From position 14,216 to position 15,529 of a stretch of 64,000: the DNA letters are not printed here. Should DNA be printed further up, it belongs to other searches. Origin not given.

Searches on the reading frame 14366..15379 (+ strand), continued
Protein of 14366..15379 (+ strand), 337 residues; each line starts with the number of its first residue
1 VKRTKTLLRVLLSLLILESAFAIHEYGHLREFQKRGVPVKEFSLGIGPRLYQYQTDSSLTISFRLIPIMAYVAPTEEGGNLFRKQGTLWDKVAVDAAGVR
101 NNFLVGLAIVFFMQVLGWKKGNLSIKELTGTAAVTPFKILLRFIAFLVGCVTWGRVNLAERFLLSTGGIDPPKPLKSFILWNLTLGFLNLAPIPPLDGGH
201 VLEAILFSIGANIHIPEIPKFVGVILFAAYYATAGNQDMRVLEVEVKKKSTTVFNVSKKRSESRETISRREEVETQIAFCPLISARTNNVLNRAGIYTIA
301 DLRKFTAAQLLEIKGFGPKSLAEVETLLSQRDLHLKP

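Call 63: search_solved_structures(query=window:14366-15379:+, max_evalue=0.01, show_alignments=3)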
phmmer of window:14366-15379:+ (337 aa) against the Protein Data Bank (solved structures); distinct sequences matched with E-value up to 0.01: 31.
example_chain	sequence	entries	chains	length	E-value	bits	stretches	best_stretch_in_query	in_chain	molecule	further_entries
7w6y_A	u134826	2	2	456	9.2e-09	38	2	12-122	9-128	Anti sigma-E protein, RseA | Zinc metalloprotease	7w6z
7w6x_A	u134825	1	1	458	1.1e-07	34.4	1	17-110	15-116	Regulator of sigma-E protease RseP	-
9j82_A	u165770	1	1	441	1.1e-05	27.9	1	13-112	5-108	Putative zinc metalloprotease aq_1964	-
9j83_A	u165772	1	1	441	2.8e-05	26.5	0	13-112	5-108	Putative zinc metalloprotease aq_1964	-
5vi8_T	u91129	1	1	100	3.3e-05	26.3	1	284-336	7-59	DNA-directed RNA polymerase subunit alpha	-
8dkc_A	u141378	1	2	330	4.9e-05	25.7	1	268-333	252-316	DNA-directed RNA polymerase subunit alpha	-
8syi_A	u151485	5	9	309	8.4e-05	24.9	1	282-329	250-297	DNA-directed RNA polymerase subunit alpha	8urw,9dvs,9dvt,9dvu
3gfk_B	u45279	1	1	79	0.00011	24.5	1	281-335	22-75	DNA-directed RNA polymerase subunit alpha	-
8gzg_A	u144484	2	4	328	0.00014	24.2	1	274-331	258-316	DNA-directed RNA polymerase subunit alpha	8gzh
1z3e_B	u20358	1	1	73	0.00014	24.2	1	283-335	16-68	DNA-directed RNA polymerase alpha chain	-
3ihq_B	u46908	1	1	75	0.00015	24.1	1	283-335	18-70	DNA-directed RNA polymerase subunit alpha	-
6fbv_A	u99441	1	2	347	0.00024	23.4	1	283-336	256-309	DNA-directed RNA polymerase subunit alpha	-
10mi_A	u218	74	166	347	0.00024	23.4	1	283-336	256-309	DNA-directed RNA polymerase subunit alpha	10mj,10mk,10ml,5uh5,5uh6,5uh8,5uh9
5tw1_A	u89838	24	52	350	0.00025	23.4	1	284-336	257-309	DNA-directed RNA polymerase subunit alpha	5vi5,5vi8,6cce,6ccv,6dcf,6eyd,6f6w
6dv9_A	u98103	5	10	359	0.00026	23.4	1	283-336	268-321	DNA-directed RNA polymerase subunit alpha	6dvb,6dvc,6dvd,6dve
9zum_A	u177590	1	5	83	0.0026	20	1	283-335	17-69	DNA-directed RNA polymerase subunit alpha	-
1lb2_B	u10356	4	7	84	0.0081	18.4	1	283-335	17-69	DNA-directed RNA polymerase alpha chain | DNA-directed RNA polymerase subunit alpha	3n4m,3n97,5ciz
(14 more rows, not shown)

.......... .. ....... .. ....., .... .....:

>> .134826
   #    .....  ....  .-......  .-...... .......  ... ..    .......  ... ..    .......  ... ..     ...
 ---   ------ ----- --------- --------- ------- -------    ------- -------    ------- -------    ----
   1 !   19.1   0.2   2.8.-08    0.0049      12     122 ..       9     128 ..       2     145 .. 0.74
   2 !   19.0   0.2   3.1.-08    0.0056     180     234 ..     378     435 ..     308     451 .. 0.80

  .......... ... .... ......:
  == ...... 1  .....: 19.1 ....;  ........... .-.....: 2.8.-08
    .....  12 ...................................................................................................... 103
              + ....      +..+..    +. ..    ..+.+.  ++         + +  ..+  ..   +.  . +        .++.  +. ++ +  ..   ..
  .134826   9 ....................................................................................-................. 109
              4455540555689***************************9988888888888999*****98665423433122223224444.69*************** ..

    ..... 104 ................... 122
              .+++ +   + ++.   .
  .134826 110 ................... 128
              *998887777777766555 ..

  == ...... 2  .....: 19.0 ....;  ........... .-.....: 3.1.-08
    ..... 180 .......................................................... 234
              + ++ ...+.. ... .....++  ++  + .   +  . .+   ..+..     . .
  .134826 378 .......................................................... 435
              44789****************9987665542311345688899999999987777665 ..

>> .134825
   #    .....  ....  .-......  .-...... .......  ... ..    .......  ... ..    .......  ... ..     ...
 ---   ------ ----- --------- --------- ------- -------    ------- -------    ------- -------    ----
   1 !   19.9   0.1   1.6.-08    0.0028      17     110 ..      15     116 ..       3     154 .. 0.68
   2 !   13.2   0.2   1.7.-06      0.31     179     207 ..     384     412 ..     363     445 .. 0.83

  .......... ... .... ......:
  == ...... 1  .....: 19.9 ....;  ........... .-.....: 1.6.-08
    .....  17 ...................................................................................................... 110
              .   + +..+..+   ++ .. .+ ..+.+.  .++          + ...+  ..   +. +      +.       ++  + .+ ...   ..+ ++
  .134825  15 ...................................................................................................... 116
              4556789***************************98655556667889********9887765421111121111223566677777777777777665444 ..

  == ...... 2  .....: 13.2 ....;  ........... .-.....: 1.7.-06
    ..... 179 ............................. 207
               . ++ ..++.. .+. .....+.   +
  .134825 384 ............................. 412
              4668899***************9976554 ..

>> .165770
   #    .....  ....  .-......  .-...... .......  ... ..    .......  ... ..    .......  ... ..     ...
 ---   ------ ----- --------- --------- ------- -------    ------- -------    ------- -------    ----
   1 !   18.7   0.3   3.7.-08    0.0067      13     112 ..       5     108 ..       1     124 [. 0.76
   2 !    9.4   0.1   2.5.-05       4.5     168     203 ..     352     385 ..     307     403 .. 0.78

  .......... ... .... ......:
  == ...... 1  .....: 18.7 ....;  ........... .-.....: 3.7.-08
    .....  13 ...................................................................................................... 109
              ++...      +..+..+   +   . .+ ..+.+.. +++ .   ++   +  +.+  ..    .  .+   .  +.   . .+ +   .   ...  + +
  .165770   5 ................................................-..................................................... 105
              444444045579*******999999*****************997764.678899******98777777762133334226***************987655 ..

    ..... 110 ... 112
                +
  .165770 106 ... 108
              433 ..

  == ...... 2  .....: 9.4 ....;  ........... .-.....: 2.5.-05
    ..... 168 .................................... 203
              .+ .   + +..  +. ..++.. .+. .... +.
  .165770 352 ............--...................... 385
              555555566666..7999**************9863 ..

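Call 67: find_related_loci(query=A1, collection=metagenome_contigs, flank=6000)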
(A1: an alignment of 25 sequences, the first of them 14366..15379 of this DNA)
Query A1 (337 aa) in metagenome_contigs; peptide patterns used: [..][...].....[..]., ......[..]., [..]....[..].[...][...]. (x = any residue, [..] = any of these).
132 stretches matched a pattern; 21 encode a relative of the query (tblastn E <= 1e-3); 21 distinct loci.
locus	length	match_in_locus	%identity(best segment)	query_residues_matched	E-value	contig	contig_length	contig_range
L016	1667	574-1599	77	1-337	1e-176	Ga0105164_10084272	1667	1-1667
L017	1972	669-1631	59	1-337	1e-134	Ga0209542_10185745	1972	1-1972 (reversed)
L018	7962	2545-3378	55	1-281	2e-102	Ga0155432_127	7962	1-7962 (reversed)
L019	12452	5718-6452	62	1-245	7e-101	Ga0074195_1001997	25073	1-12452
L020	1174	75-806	51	1-245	1e-87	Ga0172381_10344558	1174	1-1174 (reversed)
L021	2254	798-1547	48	1-247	7e-75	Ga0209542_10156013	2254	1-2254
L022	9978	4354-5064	51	5-247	1e-70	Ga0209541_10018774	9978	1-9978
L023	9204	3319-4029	51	5-247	1e-70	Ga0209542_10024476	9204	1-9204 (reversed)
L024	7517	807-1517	51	5-247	1e-70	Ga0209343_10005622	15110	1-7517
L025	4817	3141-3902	44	6-263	9e-66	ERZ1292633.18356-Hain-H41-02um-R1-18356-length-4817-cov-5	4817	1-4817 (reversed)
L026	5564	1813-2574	44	6-263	9e-66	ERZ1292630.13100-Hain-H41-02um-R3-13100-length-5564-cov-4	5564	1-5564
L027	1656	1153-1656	56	1-169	3e-62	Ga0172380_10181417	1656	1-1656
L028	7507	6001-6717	44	4-245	9e-57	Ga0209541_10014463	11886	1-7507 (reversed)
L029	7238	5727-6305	43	5-199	6e-50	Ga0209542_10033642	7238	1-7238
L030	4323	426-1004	43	5-199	5e-50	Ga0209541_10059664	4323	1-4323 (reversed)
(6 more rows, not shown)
